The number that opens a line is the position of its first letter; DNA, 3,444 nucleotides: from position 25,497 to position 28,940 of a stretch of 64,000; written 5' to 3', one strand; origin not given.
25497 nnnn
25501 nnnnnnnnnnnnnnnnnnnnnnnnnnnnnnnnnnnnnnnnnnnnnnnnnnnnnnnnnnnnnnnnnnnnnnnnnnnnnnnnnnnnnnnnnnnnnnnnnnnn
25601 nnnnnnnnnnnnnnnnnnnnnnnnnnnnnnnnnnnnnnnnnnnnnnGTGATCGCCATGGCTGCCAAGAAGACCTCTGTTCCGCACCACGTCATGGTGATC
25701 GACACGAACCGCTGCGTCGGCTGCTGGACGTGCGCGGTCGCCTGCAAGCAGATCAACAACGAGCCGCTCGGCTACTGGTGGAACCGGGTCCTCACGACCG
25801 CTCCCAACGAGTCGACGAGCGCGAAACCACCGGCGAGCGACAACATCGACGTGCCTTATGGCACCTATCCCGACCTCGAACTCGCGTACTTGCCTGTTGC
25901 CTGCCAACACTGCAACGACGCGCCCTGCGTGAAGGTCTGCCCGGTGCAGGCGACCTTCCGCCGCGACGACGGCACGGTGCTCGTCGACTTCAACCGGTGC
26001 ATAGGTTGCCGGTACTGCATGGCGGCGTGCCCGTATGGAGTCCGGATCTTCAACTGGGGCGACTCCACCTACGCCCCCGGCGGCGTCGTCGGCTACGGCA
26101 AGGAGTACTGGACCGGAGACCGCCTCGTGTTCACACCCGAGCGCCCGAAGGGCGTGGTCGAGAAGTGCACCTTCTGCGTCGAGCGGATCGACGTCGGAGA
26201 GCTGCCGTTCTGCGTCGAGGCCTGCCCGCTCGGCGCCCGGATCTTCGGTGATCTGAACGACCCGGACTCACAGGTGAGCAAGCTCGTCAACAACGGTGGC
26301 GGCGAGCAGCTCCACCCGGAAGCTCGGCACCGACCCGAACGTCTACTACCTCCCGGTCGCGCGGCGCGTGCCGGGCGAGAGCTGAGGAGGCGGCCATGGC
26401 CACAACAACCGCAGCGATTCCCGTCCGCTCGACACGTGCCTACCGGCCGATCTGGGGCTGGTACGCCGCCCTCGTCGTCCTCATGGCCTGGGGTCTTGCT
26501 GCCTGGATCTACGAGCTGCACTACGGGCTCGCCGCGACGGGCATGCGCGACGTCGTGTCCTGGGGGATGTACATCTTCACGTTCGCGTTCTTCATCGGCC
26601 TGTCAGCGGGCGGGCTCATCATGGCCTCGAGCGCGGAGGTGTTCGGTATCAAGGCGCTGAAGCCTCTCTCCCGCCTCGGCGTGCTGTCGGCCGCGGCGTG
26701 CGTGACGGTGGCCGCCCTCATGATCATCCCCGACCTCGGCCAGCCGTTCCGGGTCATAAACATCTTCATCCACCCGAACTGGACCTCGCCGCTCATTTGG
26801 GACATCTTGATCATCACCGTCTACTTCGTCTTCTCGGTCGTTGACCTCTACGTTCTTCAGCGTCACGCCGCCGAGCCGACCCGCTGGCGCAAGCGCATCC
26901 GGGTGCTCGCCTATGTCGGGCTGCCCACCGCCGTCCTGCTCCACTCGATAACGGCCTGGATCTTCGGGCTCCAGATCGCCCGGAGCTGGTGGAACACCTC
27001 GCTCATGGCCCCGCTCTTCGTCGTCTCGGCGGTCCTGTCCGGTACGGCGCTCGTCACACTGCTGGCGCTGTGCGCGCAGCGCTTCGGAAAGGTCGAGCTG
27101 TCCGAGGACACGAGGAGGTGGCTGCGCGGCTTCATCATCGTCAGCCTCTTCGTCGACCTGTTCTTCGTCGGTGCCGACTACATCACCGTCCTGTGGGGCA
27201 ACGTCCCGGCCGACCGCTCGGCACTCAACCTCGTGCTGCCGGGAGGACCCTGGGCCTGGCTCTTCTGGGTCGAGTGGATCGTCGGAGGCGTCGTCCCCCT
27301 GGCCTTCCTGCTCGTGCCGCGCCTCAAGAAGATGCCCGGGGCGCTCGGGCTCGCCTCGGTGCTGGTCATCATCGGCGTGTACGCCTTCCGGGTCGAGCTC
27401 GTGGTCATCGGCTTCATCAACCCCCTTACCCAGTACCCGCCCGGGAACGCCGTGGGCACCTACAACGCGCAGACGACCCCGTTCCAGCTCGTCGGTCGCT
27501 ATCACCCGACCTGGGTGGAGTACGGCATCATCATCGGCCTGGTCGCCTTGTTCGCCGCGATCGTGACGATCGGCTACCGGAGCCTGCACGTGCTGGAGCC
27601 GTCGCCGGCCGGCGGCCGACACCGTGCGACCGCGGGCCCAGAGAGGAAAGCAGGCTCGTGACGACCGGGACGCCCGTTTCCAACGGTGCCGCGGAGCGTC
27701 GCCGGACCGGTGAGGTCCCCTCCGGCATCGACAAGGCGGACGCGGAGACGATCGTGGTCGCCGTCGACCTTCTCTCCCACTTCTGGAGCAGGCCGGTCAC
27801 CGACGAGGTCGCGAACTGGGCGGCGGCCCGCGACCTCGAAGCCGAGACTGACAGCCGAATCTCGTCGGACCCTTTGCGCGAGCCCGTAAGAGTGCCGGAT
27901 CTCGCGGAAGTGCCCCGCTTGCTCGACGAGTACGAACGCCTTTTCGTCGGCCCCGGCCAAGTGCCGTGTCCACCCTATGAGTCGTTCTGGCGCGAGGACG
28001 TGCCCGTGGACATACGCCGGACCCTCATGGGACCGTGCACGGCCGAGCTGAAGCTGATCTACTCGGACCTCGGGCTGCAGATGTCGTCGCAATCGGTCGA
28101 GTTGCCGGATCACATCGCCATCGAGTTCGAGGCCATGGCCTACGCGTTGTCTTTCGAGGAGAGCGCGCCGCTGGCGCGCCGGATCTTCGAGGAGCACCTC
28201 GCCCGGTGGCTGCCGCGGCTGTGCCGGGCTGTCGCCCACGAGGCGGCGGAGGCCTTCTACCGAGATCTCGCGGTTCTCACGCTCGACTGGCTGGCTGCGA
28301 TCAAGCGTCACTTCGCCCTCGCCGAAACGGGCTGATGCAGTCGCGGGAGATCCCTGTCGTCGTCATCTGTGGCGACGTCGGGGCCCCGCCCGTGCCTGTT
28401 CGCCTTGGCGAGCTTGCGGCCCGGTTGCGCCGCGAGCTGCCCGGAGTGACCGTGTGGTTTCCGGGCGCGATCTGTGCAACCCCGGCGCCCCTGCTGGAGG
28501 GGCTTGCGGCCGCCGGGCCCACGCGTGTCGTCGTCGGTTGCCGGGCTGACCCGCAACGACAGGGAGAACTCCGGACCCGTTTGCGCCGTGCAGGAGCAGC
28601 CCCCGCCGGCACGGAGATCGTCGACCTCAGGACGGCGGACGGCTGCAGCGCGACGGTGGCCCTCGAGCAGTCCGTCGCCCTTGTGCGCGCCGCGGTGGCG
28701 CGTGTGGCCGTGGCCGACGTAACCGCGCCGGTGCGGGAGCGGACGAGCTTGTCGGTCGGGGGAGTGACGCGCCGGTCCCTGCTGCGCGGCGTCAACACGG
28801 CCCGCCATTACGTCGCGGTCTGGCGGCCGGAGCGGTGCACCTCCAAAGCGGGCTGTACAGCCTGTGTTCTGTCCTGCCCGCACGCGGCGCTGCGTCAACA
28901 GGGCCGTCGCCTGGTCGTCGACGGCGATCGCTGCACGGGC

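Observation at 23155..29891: TAT-exported molybdoenzyme/NrfD locus carrying an extra signal-less poly-ferredoxin gene: possible trans-membrane redox module of unknown function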

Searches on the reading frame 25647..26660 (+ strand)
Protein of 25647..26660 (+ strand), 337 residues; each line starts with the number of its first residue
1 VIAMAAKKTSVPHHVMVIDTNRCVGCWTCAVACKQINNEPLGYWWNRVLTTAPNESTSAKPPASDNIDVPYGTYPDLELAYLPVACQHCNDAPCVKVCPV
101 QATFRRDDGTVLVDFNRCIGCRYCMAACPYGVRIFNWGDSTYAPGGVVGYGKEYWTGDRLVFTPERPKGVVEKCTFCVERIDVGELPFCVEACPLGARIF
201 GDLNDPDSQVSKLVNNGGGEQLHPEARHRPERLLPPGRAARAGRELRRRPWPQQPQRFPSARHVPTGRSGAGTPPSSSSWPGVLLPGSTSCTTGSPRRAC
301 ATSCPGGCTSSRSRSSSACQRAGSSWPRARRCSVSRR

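Call 5: search_protein_families(library=pfam, proteins=[window:25647-26660:+], max_evalue=0.01)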
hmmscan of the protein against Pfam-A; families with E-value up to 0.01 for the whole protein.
window:25647-26660:+ (337 aa): 11 families
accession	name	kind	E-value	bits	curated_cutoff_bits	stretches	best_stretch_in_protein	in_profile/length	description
PF13247.11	Fer4_11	-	7.9e-21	74.6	26.2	2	78-139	2-65/100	4Fe-4S dicluster domain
PF12838.12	Fer4_7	-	8.9e-12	45.7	27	3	86-132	2-52/52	4Fe-4S dicluster domain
PF13237.11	Fer4_10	-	3.9e-11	43.1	25.5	2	83-129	6-53/53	4Fe-4S dicluster domain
PF00037.32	Fer4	-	2.6e-10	40.1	21.1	2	112-132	2-22/24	4Fe-4S binding domain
PF13187.11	Fer4_9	-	4.2e-10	39.9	27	2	117-196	1-50/52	4Fe-4S dicluster domain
PF12837.12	Fer4_6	-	9.4e-09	35.3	25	1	112-132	3-23/24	4Fe-4S binding domain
PF12797.12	Fer4_2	-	6.3e-08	32.5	24.5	2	111-130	3-22/22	4Fe-4S binding domain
PF13183.11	Fer4_8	-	1.1e-05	26.3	27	1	115-196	2-67/68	4Fe-4S dicluster domain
PF25160.1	LdpA_Fe-S-bd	-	5.3e-05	23.4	27.6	1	91-131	6-41/49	LdpA Fe-S cluster-binding domain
PF14697.11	Fer4_21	-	0.0011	19.4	35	0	17-36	2-21/59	4Fe-4S dicluster domain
PF12800.12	Fer4_4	-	0.0086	16.8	24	1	116-131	2-17/17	4Fe-4S binding domain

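Call 6: search_protein_families(library=ncbifam, proteins=[window:25647-26660:+], max_evalue=0.001)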
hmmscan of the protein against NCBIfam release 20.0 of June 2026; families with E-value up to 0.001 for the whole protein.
window:25647-26660:+ (337 aa): 38 families (the best 25 are shown)
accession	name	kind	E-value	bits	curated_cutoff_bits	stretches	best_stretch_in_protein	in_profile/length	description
NF045797.1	DsrO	equivalog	1.1e-53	182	200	2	81-141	98-158/235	sulfate reduction electron transfer complex DsrMKJOP subunit DsrO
NF041715.1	arsenate_red_ArrB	equivalog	8.2e-48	163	450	2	16-136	5-107/233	arsenate respiratory reductase iron-sulfur subunit ArrB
NF011569.0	PRK14993.1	equivalog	5.3e-43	147.2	416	2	14-137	44-151/244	tetrathionate reductase subunit TtrB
TIGR03149.1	cyt_nit_nrfC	equivalog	1.2e-39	136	377.6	3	70-137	78-146/225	cytochrome c nitrite reductase Fe-S protein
NF041782.1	mnquin_red_QrcC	equivalog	7.8e-39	133.7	400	1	15-216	2-206/239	menaquinone reductase iron-sulfur cluster-binding subunit QrcC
TIGR02951.1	DMSO_dmsB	equivalog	2.8e-32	112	214.1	2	17-136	5-115/161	DMSO/selenate family reductase complex B subunit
TIGR03478.1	DMSO_red_II_bet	subfamily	1.4e-30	106.4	480.7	3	68-137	113-183/321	DMSO reductase family type II enzyme, iron-sulfur subunit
NF038355.1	FDH3_beta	equivalog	2.4e-28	99.4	240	2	82-205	50-166/180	formate dehydrogenase FDH3 subunit beta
NF008134.0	PRK10882.1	equivalog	7.2e-28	97.6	263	2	9-140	33-168/329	hydrogenase 2 operon protein HybA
NF045715.1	sulf_resp_HmcB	equivalog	1.2e-25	90.2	420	2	16-139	39-160/307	sulfate respiration complex iron-sulfur protein HmcB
NF042979.1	EthbenzDh_ebdB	equivalog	3e-23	82.3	740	3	68-137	135-205/354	ethylbenzene dehydrogenase subunit beta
NF007382.0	PRK09898.1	equivalog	3.9e-19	69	213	1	9-136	54-174/208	ferredoxin-like protein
TIGR01660.1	narH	equivalog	1.2e-18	66.9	524.05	1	58-138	154-236/492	nitrate reductase subunit beta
NF009408.0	PRK12769.1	equivalog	2.5e-16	59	1003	1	83-197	53-141/659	formate-dependent uric acid utilization protein AegA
TIGR01582.1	FDH-beta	equivalog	1.5e-15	57.1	334.7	2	14-134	22-142/283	formate dehydrogenase subunit beta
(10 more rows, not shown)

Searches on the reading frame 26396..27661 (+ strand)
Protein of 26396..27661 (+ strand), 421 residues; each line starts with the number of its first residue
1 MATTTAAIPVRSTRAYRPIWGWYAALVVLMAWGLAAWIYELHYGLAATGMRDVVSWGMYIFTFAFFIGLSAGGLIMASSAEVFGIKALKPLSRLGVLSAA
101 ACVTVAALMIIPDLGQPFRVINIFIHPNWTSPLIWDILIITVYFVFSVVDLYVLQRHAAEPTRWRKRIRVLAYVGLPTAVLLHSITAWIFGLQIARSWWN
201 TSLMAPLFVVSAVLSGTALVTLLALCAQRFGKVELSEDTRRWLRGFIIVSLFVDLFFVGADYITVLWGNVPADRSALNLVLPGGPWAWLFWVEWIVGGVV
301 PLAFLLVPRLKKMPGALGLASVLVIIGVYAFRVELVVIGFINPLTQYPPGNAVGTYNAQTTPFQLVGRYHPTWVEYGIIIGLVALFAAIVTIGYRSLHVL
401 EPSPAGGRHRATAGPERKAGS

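Call 5: search_protein_families(library=pfam, proteins=[window:26396-27661:+], max_evalue=0.01)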
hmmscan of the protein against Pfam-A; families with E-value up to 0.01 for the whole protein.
window:26396-27661:+ (421 aa): 1 family
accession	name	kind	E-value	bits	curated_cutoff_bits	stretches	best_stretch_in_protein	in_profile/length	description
PF03916.19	NrfD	-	6.1e-51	174.4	25.8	1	48-340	3-309/313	Polysulphide reductase, NrfD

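Call 6: search_protein_families(library=ncbifam, proteins=[window:26396-27661:+], max_evalue=0.001)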
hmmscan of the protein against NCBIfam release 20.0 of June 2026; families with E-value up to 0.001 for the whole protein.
window:26396-27661:+ (421 aa): 4 families
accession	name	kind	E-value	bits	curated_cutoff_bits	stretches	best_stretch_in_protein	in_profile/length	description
NF045798.1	DsrP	equivalog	1.1e-40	140.2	350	1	16-395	9-338/346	sulfate reduction electron transfer complex DsrMKJOP subunit DsrP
NF041784.1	mnquin_red_QrcD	equivalog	7.3e-25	88.1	570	2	21-150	20-149/408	menaquinone reductase integral membrane subunit QrcD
NF008133.1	PRK10881.1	equivalog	6.3e-08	32.5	450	1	27-342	20-336/377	Ni/Fe-hydrogenase cytochrome b subunit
NF045714.1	sulf_resp_HmcC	equivalog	1.4e-07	31.1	550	1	28-342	10-329/376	sulfate respiration complex protein HmcC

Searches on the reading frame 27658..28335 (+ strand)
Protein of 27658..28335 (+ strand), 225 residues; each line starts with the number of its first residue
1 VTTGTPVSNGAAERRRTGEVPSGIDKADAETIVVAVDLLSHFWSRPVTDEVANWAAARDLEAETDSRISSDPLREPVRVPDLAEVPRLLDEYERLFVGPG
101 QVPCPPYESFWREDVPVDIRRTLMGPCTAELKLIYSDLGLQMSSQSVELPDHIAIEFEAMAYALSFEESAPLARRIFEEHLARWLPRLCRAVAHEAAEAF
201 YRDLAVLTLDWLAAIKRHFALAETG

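Call 5: search_protein_families(library=pfam, proteins=[window:27658-28335:+], max_evalue=0.01)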
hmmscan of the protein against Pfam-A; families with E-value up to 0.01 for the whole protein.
window:27658-28335:+ (225 aa): 1 family
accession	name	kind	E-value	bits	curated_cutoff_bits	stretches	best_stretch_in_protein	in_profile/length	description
PF02613.20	Nitrate_red_del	-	2.5e-21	76.6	22.2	1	87-189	27-135/136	Nitrate reductase delta subunit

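Call 6: search_protein_families(library=ncbifam, proteins=[window:27658-28335:+], max_evalue=0.001)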
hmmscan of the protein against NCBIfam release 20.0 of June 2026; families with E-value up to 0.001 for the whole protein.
window:27658-28335:+ (225 aa): 4 families
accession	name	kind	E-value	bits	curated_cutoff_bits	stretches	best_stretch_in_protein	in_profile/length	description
NF008632.0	PRK11621.1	equivalog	1.8e-12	47.3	162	1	86-218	66-191/203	Tat proofreading chaperone DmsD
TIGR03482.1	DMSO_red_II_cha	subfamily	4.5e-10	39.9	152.3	1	54-208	21-181/197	DMSO reductase family type II enzyme chaperone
NF003442.0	PRK04976.1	equivalog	2e-08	34.4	132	1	92-213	81-202/211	molecular chaperone TorD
NF042981.1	EthbenzDh_ebdD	equivalog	0.00027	20.7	360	1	131-206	117-202/222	ethylbenzene dehydrogenase subunit delta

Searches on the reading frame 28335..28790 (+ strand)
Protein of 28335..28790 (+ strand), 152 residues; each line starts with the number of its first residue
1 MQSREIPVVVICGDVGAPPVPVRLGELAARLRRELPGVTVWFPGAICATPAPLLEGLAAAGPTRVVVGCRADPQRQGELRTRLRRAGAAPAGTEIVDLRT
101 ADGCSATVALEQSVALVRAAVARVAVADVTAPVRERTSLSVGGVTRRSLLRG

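Call 24: search_protein_families(library=pfam, proteins=[window:28335-28790:+], max_evalue=10)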
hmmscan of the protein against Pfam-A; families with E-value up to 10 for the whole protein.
seq(152 aa): 1 family
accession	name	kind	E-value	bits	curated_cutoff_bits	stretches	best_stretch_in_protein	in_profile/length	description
PF03807.23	F420_oxidored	-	0.13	13.4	21.6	1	53-91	14-46/94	NADP oxidoreductase coenzyme F420-dependent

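Call 76: predict_structure(alignment_id=A3)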
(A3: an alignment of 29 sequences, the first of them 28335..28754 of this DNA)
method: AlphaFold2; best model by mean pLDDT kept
length: 140 residues; sequences in the alignment: 29
mean_pLDDT: 85.6   pTM: 0.81
mean pLDDT of the five models: 85.6, 84.2, 83.8, 83.2, 81.1
residues with pLDDT >= 90: 51; 70-90: 76; 50-70: 12; < 50: 1
segments of 3 or more residues with pLDDT < 50: none
pLDDT, mean of each block of 10 residues (from residue 1): 74 86 91 91 82 84 89 88 86 91 90 96 87 63
secondary structure, 60 per line:
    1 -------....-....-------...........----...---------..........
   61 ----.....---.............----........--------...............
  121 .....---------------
elements in order: E8-11 H13-16 H24-34 E39-41 H51-60 E65-69 H73-85 E93-97 H106-125

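Call 78: fold_search(model_id=the predicted structure, library=pdb)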
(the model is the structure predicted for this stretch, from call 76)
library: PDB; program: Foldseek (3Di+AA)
matches with E <= 10: 1435; with E <= 0.001: 1
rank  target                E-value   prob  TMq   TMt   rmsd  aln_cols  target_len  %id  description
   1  7bkd_A                2.5e-04  1.00  0.70  0.17   3.1       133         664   20  Formate dehydrogenase - heterodisulfide reductase - formylmethanofuran dehydrogenase complex from Methanospirillum hun (released 2021-09-29)
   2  7bkb_A                1.1e-03  1.00  0.69  0.17   3.1       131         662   20  Formate dehydrogenase - heterodisulfide reductase - formylmethanofuran dehydrogenase complex from Methanospirillum hun (released 2021-09-29)
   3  8rvy_A                1.2e-03  1.00  0.69  0.17   3.2       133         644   22  CryoEM structure of the Elp-Hdr complex of Methanothermobacter marburgensis state 1 (composite structure) (released 2025-05-14)
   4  5odc_A                1.5e-03  1.00  0.69  0.17   3.2       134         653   22  Heterodisulfide reductase / [NiFe]-hydrogenase complex from Methanothermococcus thermolithotrophicus at 2.3 A resoluti (released 2017-08-30)
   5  8rvu_A                3.2e-03  1.00  0.63  0.16   3.7       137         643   22  CryoEM structure of the Elp-Hdr complex of Methanothermobacter marburgensis state 2 (composite structure) (released 2025-05-14)
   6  5odi_A                3.7e-03  1.00  0.68  0.17   3.3       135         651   21  Heterodisulfide reductase / [NiFe]-hydrogenase complex from Methanothermococcus thermolithotrophicus cocrystallized wi (released 2017-08-30)
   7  5odh_A                8.4e-03  1.00  0.71  0.17   3.0       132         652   21  Heterodisulfide reductase / [NiFe]-hydrogenase complex from Methanothermococcus thermolithotrophicus soaked with heter (released 2017-08-30)
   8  8uav_A                9.0e-03  0.99  0.50  0.34   5.2       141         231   11  Cryo-EM Structure of Brucella Abortus Lumazine Synthase (BLS) Engineered with Shiga Toxin I subunit B (Stx1B) (released 2025-03-26)
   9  2b98_A                9.6e-03  0.99  0.49  0.49   5.0       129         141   12  Crystal Structure of an archaeal pentameric riboflavin synthase (released 2005-11-08)
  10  1dbq_A                1.0e-02  0.98  0.42  0.24   4.9       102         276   11  DNA-BINDING REGULATORY PROTEIN (released 1996-12-07)
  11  2b98_B                1.0e-02  0.97  0.46  0.46   5.0       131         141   13  Crystal Structure of an archaeal pentameric riboflavin synthase (released 2005-11-08)
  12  1nn4_B                1.1e-02  0.91  0.42  0.39   8.8       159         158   11  Structural Genomics, RpiB/AlsB (released 2003-07-29)
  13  2b99_B                1.4e-02  0.99  0.50  0.50   4.4       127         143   13  Crystal Structure of an archaeal pentameric riboflavin synthase Complex with a Substrate analog inhibitor (released 2005-11-08)
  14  5im5_D                1.4e-02  0.98  0.48  0.48   4.7       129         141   12  Crystal structure of designed two-component self-assembling icosahedral cage I53-40 (released 2016-07-27)
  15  6cv6_D                1.5e-02  0.96  0.49  0.48   5.9       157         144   16  Crystal structure of 3-dehydroquinate dehydratase, type II, from Burkholderia phymatum STM815 (released 2018-04-11)
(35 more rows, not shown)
